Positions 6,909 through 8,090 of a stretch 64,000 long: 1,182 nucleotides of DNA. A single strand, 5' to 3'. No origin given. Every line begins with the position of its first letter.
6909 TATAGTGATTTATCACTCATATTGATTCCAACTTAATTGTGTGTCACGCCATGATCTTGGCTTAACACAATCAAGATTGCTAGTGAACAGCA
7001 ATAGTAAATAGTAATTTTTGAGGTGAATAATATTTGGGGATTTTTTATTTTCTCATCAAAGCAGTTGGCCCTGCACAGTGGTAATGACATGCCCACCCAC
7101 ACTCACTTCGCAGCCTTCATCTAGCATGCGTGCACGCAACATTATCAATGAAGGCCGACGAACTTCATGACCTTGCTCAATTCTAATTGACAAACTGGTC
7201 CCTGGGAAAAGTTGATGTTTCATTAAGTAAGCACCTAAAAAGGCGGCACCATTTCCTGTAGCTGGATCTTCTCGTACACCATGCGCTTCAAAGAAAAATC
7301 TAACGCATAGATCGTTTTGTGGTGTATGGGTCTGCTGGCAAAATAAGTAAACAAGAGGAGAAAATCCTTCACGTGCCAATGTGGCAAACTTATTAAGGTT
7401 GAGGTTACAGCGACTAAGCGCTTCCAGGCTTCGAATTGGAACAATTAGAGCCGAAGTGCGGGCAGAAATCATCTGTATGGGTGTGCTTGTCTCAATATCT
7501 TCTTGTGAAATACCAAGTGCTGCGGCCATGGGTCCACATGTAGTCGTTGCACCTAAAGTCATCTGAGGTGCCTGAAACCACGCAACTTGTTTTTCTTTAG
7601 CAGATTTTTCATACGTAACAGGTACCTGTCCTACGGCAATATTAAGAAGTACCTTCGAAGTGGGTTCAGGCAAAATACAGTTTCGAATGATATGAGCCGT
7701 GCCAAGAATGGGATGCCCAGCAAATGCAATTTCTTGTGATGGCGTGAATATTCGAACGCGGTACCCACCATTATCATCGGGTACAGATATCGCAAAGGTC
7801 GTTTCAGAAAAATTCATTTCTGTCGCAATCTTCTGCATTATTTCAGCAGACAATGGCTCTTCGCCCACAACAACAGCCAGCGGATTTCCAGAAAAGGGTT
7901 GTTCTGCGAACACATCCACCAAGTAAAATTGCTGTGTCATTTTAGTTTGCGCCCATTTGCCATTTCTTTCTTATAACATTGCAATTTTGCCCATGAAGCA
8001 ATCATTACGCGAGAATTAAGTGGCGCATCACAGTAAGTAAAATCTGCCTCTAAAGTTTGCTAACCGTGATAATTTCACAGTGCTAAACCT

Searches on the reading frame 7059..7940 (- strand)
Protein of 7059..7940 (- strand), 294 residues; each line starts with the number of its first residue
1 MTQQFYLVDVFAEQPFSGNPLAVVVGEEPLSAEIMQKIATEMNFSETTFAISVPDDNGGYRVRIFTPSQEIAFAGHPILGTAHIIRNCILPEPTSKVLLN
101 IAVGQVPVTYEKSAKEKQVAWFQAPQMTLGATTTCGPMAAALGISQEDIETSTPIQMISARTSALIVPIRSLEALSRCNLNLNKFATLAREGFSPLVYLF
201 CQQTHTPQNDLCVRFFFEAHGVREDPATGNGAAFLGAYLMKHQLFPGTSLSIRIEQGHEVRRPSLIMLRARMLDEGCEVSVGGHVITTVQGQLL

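Call 61: search_protein_families(library=pfam, proteins=[window:7059-7940:-], max_evalue=0.0001)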
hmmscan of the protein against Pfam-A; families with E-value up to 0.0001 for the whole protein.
window:7059-7940:- (294 aa): 1 family
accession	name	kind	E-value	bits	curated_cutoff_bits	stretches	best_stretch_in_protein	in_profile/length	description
PF02567.21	PhzC-PhzF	-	3.7e-59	201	27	1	8-291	1-281/281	Phenazine biosynthesis-like protein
